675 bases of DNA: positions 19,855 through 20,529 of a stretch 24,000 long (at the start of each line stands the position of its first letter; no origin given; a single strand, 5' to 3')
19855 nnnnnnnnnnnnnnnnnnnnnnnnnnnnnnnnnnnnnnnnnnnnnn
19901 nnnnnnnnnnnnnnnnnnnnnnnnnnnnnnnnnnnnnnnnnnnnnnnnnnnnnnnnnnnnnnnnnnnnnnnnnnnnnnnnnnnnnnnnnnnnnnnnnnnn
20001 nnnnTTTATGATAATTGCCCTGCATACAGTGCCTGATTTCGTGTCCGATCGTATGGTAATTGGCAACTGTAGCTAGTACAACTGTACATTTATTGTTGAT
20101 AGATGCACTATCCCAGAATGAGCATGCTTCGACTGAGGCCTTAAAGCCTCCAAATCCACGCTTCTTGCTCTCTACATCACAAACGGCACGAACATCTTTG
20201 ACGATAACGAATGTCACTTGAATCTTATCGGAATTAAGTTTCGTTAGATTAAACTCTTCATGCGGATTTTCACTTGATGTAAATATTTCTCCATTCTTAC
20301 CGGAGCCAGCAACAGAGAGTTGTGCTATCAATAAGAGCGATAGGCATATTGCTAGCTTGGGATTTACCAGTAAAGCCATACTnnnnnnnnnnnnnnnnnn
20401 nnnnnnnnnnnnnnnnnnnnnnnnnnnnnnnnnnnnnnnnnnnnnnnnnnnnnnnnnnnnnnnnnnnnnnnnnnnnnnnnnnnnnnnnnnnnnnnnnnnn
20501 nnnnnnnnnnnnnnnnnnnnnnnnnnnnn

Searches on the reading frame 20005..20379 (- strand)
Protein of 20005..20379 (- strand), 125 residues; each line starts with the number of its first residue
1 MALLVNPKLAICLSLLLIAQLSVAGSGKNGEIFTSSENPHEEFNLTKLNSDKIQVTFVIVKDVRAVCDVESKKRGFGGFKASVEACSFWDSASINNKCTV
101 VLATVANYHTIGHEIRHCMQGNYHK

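Call 4: search_protein_families(library=pfam, proteins=[window:20005-20379:-], max_evalue=10)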
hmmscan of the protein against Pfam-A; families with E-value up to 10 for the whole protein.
window:20005-20379:- (125 aa): 0 families

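Call 7: search_protein_families(library=ncbifam, proteins=[window:20005-20379:-], max_evalue=1)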
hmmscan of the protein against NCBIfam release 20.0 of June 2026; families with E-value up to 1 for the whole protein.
window:20005-20379:- (125 aa): 0 families

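Call 33: search_protein_families(library=padloc, proteins=[window:20005-20379:-], max_evalue=0.01)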
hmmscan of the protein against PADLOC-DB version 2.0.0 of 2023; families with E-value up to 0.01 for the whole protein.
window:20005-20379:- (125 aa): 0 families

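Call 48: search_protein_families(library=phrogs, proteins=[window:20005-20379:-], max_evalue=0.01)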
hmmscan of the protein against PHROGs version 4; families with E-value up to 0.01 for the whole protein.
window:20005-20379:- (125 aa): 1 family
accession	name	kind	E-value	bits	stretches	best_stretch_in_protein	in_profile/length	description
phrog_27783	-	unknown function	0.0022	19.3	1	94-125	51-80/88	-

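Call 67: search_dna_similar(query=window:20005-20304:-, collection=phages, mode=protein, max_evalue=1)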
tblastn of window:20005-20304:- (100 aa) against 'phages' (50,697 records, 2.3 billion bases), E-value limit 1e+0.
Records with a match: 2; places in all: 2; records where one place covers at least 80% of the query: 0.
Best place of each record, by identity: 60-80% 2.
By first word of the organism name: Alteromonas 2.
By host as written in the record: Alteromonas sp. 2.
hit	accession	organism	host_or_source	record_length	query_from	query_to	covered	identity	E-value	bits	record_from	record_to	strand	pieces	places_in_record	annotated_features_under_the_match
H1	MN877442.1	Alteromonas phage vB_AmeM_PT11-V22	Alteromonas sp.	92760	85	100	16%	68.8%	7e-1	34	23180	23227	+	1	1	hypothetical protein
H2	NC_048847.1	Alteromonas phage vB_AmeM_PT11-V22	Alteromonas sp.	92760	85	100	16%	68.8%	7e-1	34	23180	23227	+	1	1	hypothetical protein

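Call 69: get_annotated_region(hit=H1, flank=3000)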
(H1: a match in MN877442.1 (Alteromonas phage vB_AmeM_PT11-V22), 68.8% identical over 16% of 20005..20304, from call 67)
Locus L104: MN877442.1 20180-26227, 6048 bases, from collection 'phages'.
description: Alteromonas phage vB_AmeM_PT11-V22, complete genome.
organism: Alteromonas phage vB_AmeM_PT11-V22 (NCBI taxid 2704031)
taxonomy: Viruses; Duplodnaviria; Heunggongvirae; Uroviricota; Caudoviricetes; Myoalterovirus; Myoalterovirus PT11V22
host: Alteromonas sp.; source: surface seawater; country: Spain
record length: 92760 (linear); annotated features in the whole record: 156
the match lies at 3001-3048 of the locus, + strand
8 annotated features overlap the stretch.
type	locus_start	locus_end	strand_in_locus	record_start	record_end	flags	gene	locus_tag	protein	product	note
CDS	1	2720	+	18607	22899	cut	-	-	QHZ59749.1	tail protein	tail protein; ORF24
CDS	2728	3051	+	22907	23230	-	-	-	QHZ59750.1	hypothetical protein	hypothetical protein; ORF25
CDS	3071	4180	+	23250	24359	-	-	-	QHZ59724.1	tail fiber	receptor-binding protein; ORF26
CDS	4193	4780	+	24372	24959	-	-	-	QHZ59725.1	tail fiber chaperone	tail fiber chaperone; ORF27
CDS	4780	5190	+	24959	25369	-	-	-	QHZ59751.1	permuted papain-like amidase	permuted papain-like amidase; ORF28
CDS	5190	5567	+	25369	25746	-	-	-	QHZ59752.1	hypothetical protein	hypothetical protein; ORF29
CDS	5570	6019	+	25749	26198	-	-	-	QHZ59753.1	hybrid sensor histidine kinase - response regulator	hybrid sensor histidine kinase - response regulator; ORF30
CDS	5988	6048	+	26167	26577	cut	-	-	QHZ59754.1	hypothetical protein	hypothetical protein; ORF31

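Call 76: search_protein_families(library=phrogs, proteins=[L104:2728-3048:+], max_evalue=1)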
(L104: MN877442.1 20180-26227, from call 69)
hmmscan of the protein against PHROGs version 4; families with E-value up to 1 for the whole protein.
L104:2728-3048:+ (107 aa): 3 families
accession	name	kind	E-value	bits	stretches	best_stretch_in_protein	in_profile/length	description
phrog_30963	-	unknown function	0.13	13.5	1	13-52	8-48/72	-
phrog_27783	-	unknown function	0.24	12.8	1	69-107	51-80/88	-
phrog_33503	-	unknown function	0.33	11.2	1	35-62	102-129/282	-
